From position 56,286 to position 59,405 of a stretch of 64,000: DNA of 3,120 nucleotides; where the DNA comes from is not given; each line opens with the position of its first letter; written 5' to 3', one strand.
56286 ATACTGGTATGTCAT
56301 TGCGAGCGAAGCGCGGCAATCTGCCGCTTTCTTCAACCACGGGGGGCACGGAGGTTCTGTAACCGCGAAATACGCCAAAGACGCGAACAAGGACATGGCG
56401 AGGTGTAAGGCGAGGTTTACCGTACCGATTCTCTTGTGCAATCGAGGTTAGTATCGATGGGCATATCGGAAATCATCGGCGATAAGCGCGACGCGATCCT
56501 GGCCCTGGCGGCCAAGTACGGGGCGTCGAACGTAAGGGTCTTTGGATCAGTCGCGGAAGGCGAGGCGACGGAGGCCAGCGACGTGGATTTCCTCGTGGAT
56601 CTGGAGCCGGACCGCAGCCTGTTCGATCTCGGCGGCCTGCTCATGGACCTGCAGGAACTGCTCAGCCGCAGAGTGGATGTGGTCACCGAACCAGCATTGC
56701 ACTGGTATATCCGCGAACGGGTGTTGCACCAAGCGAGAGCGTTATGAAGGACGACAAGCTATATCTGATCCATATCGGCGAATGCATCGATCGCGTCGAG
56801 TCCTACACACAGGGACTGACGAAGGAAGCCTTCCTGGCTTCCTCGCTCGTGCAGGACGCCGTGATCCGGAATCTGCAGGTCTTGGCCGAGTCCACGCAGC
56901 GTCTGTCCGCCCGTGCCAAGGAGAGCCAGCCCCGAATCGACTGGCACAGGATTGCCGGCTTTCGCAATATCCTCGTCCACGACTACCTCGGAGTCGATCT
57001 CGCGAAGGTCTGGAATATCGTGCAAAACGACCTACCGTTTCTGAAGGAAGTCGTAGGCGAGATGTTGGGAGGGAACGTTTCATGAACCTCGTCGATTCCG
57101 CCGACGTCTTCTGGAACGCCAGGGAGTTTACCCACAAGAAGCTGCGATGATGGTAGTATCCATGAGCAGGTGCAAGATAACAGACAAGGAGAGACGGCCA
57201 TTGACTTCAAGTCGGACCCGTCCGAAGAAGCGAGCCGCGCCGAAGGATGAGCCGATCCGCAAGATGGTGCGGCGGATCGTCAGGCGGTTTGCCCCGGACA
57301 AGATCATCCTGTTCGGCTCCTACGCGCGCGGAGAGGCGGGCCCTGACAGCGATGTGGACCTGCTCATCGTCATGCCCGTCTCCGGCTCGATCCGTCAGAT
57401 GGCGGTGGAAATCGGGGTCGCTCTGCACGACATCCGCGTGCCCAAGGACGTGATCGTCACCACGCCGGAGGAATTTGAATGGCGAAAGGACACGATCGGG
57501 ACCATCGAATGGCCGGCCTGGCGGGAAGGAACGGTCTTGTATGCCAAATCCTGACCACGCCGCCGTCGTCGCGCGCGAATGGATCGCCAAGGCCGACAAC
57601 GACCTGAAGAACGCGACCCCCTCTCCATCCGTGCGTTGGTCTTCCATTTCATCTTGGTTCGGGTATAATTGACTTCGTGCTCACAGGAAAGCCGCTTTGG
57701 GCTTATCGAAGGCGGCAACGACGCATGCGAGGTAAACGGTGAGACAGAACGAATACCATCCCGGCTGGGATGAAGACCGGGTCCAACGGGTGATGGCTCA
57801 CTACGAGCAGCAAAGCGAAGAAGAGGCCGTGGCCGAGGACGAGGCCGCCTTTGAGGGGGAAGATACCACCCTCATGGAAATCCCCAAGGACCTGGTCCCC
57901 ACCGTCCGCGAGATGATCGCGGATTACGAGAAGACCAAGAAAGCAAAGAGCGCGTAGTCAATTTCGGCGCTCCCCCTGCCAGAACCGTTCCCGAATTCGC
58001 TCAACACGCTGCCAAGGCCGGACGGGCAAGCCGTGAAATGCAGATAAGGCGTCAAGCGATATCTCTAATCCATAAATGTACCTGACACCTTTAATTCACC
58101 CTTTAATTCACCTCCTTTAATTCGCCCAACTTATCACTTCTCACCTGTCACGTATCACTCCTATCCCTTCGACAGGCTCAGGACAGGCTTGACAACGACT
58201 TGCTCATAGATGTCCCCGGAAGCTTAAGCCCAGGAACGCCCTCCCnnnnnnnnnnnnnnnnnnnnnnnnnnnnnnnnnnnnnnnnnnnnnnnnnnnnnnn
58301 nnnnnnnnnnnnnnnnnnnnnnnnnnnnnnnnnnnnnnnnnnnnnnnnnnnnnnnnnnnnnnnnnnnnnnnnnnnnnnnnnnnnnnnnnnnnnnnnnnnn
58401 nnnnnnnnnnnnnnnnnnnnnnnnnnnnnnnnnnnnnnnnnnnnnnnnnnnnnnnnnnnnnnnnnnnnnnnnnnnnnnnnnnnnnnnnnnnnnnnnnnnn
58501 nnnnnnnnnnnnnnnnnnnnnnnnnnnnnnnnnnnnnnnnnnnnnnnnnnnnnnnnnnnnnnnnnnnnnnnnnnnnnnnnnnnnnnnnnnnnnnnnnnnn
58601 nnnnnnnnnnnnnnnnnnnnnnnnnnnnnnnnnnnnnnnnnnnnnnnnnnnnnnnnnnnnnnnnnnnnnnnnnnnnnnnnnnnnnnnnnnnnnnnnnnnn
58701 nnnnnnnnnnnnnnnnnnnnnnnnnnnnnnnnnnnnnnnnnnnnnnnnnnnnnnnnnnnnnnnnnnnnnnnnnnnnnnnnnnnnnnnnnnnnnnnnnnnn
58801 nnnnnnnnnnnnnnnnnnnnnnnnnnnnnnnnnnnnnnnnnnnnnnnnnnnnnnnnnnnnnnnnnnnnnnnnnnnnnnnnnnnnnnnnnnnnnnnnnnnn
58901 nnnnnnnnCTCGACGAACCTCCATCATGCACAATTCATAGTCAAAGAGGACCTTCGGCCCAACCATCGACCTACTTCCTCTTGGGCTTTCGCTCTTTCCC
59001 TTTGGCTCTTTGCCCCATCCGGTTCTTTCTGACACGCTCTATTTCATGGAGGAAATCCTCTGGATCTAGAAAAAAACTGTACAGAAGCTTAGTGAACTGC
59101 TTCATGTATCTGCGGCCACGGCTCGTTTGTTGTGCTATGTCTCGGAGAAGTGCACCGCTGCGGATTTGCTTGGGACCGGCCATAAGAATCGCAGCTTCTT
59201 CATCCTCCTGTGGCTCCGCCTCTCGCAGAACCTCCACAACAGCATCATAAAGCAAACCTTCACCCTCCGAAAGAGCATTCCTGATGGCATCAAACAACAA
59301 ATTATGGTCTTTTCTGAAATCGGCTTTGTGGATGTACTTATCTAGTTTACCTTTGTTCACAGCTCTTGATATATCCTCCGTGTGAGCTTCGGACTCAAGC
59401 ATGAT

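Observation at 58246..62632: AT-richer operon: 990-aa cytoplasmic multi-sensor histidine kinase, receiver protein with novel output domain, and a minimal caspase/CHAT-like protein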

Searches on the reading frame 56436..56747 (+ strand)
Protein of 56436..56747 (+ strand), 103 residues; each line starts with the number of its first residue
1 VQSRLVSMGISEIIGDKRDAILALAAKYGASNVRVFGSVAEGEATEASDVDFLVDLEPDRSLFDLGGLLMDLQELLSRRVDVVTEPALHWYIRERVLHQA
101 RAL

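Call 42: search_protein_families(library=pfam, proteins=[window:56436-56747:+], max_evalue=0.01)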
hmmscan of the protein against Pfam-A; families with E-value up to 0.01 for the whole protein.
window:56436-56747:+ (103 aa): 3 families
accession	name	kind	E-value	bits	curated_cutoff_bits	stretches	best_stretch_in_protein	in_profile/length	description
PF01909.29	NTP_transf_2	-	4.8e-14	52.9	21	1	23-101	7-91/93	Nucleotidyltransferase domain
PF18765.7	Polbeta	-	1.2e-08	35.4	26.9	1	32-100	15-84/93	Polymerase beta, Nucleotidyltransferase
PF22600.2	MTPAP-like_central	-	0.00059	20.4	27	1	24-61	33-69/139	Poly(A) RNA polymerase, mitochondrial-like, central palm domain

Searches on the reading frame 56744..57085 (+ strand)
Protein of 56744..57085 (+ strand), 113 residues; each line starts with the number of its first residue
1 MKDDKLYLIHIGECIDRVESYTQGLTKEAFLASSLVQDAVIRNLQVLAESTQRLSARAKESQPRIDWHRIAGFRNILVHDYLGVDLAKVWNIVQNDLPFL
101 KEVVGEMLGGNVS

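Call 42: search_protein_families(library=pfam, proteins=[window:56744-57085:+], max_evalue=0.01)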
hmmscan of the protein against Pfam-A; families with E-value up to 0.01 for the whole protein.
window:56744-57085:+ (113 aa): 1 family
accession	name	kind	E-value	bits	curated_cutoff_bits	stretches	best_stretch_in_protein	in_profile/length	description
PF01934.22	HepT-like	-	1.2e-29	102.9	23.5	1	11-105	1-118/120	Ribonuclease HepT-like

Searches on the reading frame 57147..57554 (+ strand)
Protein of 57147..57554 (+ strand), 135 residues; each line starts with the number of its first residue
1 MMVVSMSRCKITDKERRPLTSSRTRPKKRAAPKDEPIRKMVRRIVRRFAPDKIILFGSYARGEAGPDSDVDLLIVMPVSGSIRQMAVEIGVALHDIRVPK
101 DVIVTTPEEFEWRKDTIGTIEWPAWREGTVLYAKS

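Call 42: search_protein_families(library=pfam, proteins=[window:57147-57554:+], max_evalue=0.01)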
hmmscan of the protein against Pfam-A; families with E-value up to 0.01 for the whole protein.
window:57147-57554:+ (135 aa): 3 families
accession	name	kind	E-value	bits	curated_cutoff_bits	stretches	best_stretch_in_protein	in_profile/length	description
PF01909.29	NTP_transf_2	-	5.7e-14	52.7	21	1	38-111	2-78/93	Nucleotidyltransferase domain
PF18765.7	Polbeta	-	2.1e-08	34.6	26.9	1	48-104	11-66/93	Polymerase beta, Nucleotidyltransferase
PF22600.2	MTPAP-like_central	-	0.0024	18.4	27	1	25-80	13-69/139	Poly(A) RNA polymerase, mitochondrial-like, central palm domain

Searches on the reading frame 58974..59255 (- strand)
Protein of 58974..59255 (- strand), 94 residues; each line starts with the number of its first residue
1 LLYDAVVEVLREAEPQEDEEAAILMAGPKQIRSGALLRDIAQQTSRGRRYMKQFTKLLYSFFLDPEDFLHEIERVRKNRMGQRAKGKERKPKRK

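Call 81: search_protein_families(library=pfam, alignment_id=A5, max_evalue=10)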
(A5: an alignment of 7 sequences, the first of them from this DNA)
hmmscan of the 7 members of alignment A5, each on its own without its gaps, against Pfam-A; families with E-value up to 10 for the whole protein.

A. member 1, seq(94 aa): 0 families

B. families by the number of members that match (of 7 scanned): 2 families
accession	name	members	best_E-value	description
PF23159.1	WH_Rok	1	0.074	Repressor Rok winged helix domain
PF00618.25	RasGEF_N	1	0.11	RasGEF N-terminal motif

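Call 82: search_solved_structures(query=A5, max_evalue=10, show_alignments=2)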
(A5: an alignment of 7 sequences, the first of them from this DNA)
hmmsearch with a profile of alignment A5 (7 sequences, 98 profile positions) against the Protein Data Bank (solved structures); distinct sequences matched with E-value up to 10: 7.
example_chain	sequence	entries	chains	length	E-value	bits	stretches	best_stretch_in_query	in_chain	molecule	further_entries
5er8_A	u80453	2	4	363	0.51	14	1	19-58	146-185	Fusicoccadiene synthase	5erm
7s0k_A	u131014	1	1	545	0.95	13.1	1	36-83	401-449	HAP2-GCS1 domain-containing protein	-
9b3t_A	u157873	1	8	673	1.1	12.9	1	19-58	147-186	Fusicoccadiene synthase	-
8eax_A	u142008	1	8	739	1.3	12.7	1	19-58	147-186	Fusicoccadiene synthase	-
7jth_A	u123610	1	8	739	1.3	12.7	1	19-58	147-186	Fusicoccadiene synthase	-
8eoz_B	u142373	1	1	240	2.2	11.9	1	54-93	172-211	C3HR3_4r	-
5ica_C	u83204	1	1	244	6.4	10.4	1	43-83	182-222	Putative U3 snoRNP protein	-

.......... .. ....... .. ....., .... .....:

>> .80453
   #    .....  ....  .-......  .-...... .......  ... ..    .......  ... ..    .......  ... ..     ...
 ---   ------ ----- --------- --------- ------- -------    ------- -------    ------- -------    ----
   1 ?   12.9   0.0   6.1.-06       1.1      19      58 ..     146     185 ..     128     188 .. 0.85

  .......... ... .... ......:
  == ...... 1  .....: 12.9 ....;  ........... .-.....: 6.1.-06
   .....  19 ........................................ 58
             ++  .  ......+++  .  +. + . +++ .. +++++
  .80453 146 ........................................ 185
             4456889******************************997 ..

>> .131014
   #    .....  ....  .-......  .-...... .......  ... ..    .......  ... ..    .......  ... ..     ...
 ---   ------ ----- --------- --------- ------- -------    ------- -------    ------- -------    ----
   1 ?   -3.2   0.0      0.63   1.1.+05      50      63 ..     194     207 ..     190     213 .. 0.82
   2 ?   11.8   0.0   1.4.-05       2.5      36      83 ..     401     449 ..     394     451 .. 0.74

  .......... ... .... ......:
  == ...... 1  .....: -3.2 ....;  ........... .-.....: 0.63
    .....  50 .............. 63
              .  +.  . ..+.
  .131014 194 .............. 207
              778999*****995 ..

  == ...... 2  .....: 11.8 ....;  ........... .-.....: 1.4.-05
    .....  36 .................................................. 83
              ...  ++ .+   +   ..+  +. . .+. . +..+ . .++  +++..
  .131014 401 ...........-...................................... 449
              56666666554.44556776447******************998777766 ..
